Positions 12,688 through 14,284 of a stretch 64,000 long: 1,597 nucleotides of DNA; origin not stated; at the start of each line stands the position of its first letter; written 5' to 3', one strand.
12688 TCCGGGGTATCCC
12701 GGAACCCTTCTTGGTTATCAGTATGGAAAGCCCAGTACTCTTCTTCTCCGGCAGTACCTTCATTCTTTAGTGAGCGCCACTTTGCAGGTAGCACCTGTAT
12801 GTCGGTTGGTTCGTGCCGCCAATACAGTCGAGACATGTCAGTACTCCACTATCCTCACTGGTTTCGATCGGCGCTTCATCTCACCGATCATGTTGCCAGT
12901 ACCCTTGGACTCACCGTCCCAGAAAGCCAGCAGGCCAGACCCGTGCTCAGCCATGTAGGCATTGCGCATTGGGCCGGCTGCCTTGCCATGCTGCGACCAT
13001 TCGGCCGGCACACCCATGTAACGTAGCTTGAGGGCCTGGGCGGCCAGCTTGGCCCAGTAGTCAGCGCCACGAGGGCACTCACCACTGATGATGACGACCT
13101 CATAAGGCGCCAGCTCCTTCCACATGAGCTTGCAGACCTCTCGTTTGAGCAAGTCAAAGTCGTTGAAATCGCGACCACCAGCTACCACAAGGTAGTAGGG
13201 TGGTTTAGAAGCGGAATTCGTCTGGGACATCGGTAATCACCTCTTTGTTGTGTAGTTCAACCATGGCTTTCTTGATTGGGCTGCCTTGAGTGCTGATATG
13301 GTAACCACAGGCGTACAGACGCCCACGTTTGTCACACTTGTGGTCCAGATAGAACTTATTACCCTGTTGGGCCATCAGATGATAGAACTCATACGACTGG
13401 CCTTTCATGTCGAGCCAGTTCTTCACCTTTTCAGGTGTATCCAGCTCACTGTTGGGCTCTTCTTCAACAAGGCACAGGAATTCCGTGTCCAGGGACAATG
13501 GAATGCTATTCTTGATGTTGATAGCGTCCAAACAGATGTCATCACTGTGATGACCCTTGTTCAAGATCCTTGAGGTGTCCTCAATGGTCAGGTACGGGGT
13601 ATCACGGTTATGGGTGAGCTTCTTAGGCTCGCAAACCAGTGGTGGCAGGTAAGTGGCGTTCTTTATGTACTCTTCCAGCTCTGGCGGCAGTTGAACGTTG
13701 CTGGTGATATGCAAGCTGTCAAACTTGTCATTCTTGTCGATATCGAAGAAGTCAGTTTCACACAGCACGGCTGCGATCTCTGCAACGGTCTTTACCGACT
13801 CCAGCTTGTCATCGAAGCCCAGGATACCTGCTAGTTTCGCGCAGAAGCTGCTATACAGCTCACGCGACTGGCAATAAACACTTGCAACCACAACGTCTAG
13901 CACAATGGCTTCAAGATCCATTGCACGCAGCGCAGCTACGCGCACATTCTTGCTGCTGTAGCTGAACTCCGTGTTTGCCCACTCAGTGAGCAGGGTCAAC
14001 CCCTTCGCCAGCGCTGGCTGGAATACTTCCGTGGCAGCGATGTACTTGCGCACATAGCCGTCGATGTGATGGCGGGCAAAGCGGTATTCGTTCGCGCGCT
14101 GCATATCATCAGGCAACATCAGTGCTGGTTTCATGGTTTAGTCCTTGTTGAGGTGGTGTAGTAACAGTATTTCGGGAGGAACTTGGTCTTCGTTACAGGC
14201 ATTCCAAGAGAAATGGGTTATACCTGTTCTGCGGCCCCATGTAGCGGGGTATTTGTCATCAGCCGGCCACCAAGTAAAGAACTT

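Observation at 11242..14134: RNAP II subunit genes split by two inserted genes (SLOG/DUF2493-like protein and a paralog-family member)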

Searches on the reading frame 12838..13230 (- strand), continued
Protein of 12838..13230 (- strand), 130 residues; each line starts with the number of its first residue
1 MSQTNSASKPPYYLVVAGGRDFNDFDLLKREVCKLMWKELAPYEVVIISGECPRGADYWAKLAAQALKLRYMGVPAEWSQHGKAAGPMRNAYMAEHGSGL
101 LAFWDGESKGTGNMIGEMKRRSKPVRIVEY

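Call 22: find_encoding_contigs(protein=P0008, flank=5000, max_places=2)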
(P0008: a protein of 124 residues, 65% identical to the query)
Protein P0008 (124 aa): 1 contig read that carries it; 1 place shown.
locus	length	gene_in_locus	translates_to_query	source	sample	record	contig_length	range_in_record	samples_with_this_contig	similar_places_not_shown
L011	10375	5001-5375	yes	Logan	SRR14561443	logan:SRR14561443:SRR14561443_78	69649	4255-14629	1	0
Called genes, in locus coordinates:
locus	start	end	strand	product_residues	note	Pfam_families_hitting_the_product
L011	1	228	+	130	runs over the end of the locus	-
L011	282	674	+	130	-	-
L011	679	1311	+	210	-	-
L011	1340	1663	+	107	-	-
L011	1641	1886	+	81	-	-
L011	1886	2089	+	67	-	-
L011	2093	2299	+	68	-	-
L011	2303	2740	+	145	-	-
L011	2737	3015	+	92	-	-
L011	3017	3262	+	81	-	-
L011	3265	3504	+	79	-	-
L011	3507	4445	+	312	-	-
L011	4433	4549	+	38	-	-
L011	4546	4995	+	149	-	-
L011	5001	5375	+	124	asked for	PF10686:YAcAr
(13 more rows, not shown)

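Call 35: predict_structure(alignment_id=A2)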
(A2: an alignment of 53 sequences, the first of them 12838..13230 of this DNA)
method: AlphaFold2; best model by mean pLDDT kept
length: 130 residues; sequences in the alignment: 53
mean_pLDDT: 95.3   pTM: 0.88
mean pLDDT of the five models: 95.3, 95.0, 94.9, 94.5, 94.2
residues with pLDDT >= 90: 120; 70-90: 4; 50-70: 6; < 50: 0
segments of 3 or more residues with pLDDT < 50: none
pLDDT, mean of each block of 10 residues (from residue 1): 74 98 98 98 98 96 98 94 92 98 97 98 98
secondary structure, 60 per line:
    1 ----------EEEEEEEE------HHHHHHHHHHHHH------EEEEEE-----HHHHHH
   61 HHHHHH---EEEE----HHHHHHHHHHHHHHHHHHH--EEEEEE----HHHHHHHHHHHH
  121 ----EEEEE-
elements in order: E11-18 H25-37 E44-49 H55-66 E70-73 H78-96 E99-104 H109-120 E125-129

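Call 37: search_solved_structures(query=A2, max_evalue=1, show_alignments=2)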
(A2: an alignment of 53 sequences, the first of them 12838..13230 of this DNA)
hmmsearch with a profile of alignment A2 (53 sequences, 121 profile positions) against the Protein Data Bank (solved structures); distinct sequences matched with E-value up to 1: 20.
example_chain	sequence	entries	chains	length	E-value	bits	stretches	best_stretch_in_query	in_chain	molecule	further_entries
3uqz_A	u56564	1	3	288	0.057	16.9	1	21-59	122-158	DNA processing protein DprA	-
4gkj_C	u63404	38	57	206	0.13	15.9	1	12-69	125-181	30S ribosomal protein S3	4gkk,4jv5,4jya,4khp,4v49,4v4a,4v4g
4k0k_C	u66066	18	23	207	0.13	15.8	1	12-69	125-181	30S ribosomal protein S3 | RIBOSOMAL PROTEIN S3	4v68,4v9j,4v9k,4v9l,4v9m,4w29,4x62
5mll_A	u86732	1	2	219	0.16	15.5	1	21-65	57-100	DNA processing chain A (DprA)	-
4ljr_A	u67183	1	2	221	0.16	15.5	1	21-65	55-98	DNA processing chain A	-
4wt8_AC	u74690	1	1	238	0.17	15.4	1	12-69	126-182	30S ribosomal protein S3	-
1i94_C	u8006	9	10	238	0.17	15.4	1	12-69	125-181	30S RIBOSOMAL PROTEIN S3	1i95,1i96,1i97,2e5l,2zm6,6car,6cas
10px_1c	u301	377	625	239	0.17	15.4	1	12-69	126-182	30S ribosomal protein S3 | Ribosomal protein S3 | 16S Ribosomal protein S3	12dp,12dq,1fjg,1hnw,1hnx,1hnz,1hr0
4ljk_A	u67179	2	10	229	0.18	15.3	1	21-65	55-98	DNA processing chain A (DprA)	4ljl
3imk_A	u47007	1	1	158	0.18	15.3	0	35-62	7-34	Putative molybdenum carrier protein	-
6mvm_A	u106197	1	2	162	0.44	14.1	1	58-96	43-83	Transcriptional regulator LasR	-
6d6d_A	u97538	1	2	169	0.47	14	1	58-96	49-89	Transcriptional activator protein LasR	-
6d6a_A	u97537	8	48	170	0.48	14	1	58-96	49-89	Transcriptional activator protein LasR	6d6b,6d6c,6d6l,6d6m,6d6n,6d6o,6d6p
3ix3_A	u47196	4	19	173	0.49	13.9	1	58-96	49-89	Transcriptional activator protein lasR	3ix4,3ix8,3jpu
2uv0_E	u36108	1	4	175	0.5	13.9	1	58-96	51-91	TRANSCRIPTIONAL ACTIVATOR PROTEIN LASR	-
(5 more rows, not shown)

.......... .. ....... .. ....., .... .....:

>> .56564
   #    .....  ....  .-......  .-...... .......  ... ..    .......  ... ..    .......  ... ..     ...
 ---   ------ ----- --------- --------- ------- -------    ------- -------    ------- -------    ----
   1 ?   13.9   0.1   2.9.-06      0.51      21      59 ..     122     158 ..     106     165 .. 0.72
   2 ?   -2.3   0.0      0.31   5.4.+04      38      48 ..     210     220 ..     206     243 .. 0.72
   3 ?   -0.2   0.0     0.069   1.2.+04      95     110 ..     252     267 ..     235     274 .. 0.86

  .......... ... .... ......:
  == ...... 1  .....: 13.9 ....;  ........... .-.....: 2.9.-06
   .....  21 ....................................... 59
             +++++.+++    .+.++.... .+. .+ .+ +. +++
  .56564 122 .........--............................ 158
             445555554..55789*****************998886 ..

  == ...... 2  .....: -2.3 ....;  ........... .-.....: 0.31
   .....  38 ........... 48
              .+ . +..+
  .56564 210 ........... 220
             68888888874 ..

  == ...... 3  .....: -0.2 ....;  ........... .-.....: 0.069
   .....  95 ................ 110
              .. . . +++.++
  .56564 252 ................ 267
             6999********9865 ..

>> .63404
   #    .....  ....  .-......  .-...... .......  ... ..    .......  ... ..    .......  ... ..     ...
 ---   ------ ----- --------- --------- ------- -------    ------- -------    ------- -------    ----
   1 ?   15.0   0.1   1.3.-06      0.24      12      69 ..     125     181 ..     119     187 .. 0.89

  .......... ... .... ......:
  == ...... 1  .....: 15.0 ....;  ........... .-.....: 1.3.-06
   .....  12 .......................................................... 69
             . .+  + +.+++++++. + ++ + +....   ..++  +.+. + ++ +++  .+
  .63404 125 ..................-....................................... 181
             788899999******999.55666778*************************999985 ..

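Call 39: fold_search(model_id=the predicted structure, library=pdb)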
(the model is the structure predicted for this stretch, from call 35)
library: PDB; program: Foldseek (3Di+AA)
matches with E <= 10: 1766; with E <= 0.001: 5
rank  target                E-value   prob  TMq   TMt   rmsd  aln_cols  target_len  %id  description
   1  6y01_DDD              2.1e-04  1.00  0.69  0.55   5.5       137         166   20  The structure of the molybdenum cofactor binding protein from the phototrophic bacterium Rippkaea orientalis (released 2020-09-16)
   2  6y01_AAA              3.5e-04  1.00  0.68  0.55   5.7       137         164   19  The structure of the molybdenum cofactor binding protein from the phototrophic bacterium Rippkaea orientalis (released 2020-09-16)
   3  6y01_CCC              4.0e-04  1.00  0.68  0.56   5.6       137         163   19  The structure of the molybdenum cofactor binding protein from the phototrophic bacterium Rippkaea orientalis (released 2020-09-16)
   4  6y01_BBB              5.9e-04  1.00  0.68  0.55   5.6       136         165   19  The structure of the molybdenum cofactor binding protein from the phototrophic bacterium Rippkaea orientalis (released 2020-09-16)
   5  8zva                  6.7e-04  1.00  0.70  0.31   4.4       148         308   13  structure of ShosA from E.coli APEC O1 (released 2025-04-09)
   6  3lyu_B                1.1e-03  1.00  0.48  0.48   5.9       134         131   13  Crystal Structure of the C-terminal domain (residues 83-215) of PF1911 hydrogenase from Pyrococcus furiosus, Northeast (released 2010-03-23)
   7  7uxs_A                1.2e-03  1.00  0.59  0.42   5.0       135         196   11  Crystal structure of the BcThsA SLOG domain in complex with 3'cADPR (released 2022-09-07)
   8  3lrx_A                2.1e-03  1.00  0.49  0.48   5.7       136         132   10  Crystal Structure of the C-terminal domain (residues 78-226) of PF1911 hydrogenase from Pyrococcus furiosus, Northeast (released 2010-03-16)
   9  5mll_A                3.0e-03  1.00  0.59  0.37   4.3       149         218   16  Structure of HpDprA at 1.9 Angstroms resolution (released 2017-12-20)
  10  4ljk_F                3.0e-03  1.00  0.60  0.38   4.3       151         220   16  Structural insights into the unique single-stranded DNA binding mode of DNA processing protein A from Helicobacter pyl (released 2014-01-01)
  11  3lyu_A                3.0e-03  0.99  0.48  0.49   5.8       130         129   12  Crystal Structure of the C-terminal domain (residues 83-215) of PF1911 hydrogenase from Pyrococcus furiosus, Northeast (released 2010-03-23)
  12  5zbj                  3.2e-03  1.00  0.50  0.38   6.7       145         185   18  Crystal structure of type-I LOG from Pseudomonas aeruginosa PAO1 (released 2018-06-27)
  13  1kep_A                3.4e-03  0.99  0.46  0.21   5.4       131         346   10  The crystal structure of dTDP-D-glucose 4,6-dehydratase (RmlB) from Streptococcus suis with dTDP-xylose bound (released 2002-01-25)
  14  5mll_B                3.8e-03  1.00  0.58  0.37   4.5       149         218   15  Structure of HpDprA at 1.9 Angstroms resolution (released 2017-12-20)
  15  3lrx_F                3.8e-03  0.99  0.49  0.50   5.5       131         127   11  Crystal Structure of the C-terminal domain (residues 78-226) of PF1911 hydrogenase from Pyrococcus furiosus, Northeast (released 2010-03-16)
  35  3uqz_A                9.4e-03  1.00  0.67  0.33   4.8       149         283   18  X-ray structure of DNA processing protein A (DprA) from Streptococcus pneumoniae (released 2012-08-29)
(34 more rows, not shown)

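Call 57: search_protein_families(library=pfam, proteins=[P0027, P0050, P0120, P0118, P0035], max_evalue=0.01)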
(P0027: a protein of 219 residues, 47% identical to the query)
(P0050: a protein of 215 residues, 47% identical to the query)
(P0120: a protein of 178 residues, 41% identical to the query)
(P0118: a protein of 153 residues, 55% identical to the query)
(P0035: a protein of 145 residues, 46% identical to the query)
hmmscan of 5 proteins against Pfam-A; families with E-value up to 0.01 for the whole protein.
P0027 (219 aa): 3 families
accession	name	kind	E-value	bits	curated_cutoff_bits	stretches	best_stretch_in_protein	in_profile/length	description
PF14216.11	DUF4326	-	2.1e-23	83.2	25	1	11-83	8-80/82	Domain of unknown function (DUF4326)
PF10686.14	YAcAr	-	1e-13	51.3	28.2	1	103-170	2-66/66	YspA, cpYpsA-related SLOG family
PF02481.21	DNA_processg_A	-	3.9e-06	26.6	29.6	1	105-159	48-99/212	DNA recombination-mediator protein A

P0050 (215 aa): 2 families
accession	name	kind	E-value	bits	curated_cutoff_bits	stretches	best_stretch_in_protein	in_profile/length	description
PF14359.12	DUF4406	-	9.4e-21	74.5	22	1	2-92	1-86/91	Domain of unknown function (DUF4406)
PF10686.14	YAcAr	-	1.8e-07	31.3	28.2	1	102-165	2-66/66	YspA, cpYpsA-related SLOG family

P0120 (178 aa): 1 family
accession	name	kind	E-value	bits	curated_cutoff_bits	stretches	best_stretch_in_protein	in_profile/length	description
PF10686.14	YAcAr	-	1.6e-15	57.1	28.2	1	10-71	2-65/66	YspA, cpYpsA-related SLOG family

P0118 (153 aa): 1 family
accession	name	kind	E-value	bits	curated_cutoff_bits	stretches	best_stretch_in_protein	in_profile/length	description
PF10686.14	YAcAr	-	3.2e-18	65.7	28.2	1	1-68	1-66/66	YspA, cpYpsA-related SLOG family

P0035 (145 aa): 3 families
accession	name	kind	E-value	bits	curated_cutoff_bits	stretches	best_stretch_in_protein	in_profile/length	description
PF10686.14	YAcAr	-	1.5e-17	63.6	28.2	1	3-71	2-66/66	YspA, cpYpsA-related SLOG family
PF02481.21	DNA_processg_A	-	0.0028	17.3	29.6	1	5-60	48-99/212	DNA recombination-mediator protein A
PF03205.20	MobB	-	0.0029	17.9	26.6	1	103-142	18-57/133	Molybdopterin guanine dinucleotide synthesis protein B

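Call 58: search_protein_families(library=padloc, proteins=[window:12838-13230:-], max_evalue=0.1)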
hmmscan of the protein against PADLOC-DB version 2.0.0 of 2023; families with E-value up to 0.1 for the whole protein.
window:12838-13230:- (130 aa): 0 families

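Call 59: search_protein_families(library=ncbifam, proteins=[window:12838-13230:-], max_evalue=0.1)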
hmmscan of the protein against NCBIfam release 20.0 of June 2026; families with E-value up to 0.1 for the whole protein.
window:12838-13230:- (130 aa): 0 families

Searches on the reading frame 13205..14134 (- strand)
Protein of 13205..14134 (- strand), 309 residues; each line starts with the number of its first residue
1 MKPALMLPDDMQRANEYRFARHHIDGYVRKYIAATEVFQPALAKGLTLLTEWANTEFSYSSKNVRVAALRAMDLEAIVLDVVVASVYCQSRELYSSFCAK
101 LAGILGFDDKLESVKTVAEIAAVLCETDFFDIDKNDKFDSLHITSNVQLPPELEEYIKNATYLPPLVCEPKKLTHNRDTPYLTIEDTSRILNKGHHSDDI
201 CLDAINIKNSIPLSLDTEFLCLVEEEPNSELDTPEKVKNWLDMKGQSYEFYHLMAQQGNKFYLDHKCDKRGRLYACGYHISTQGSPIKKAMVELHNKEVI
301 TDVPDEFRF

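Call 3: search_protein_families(library=pfam, proteins=[window:13205-14134:-], max_evalue=0.1)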
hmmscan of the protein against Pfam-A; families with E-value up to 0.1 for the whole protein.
window:13205-14134:- (309 aa): 0 families

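Call 4: search_protein_families(library=phrogs, proteins=[window:13205-14134:-], max_evalue=0.01)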
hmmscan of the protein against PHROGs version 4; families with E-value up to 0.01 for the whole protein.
window:13205-14134:- (309 aa): 2 families
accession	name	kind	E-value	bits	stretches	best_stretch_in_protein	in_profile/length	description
phrog_2166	-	DNA, RNA and nucleotide metabolism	3.3e-108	363.6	1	2-308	12-327/505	N4-like RNA polymerase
phrog_414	-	DNA, RNA and nucleotide metabolism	5.9e-10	39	1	256-302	379-425/816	RNA polymerase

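Call 59: search_protein_families(library=ncbifam, proteins=[window:13205-14134:-], max_evalue=0.1)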
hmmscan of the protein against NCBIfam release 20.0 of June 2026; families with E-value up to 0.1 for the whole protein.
window:13205-14134:- (309 aa): 0 families
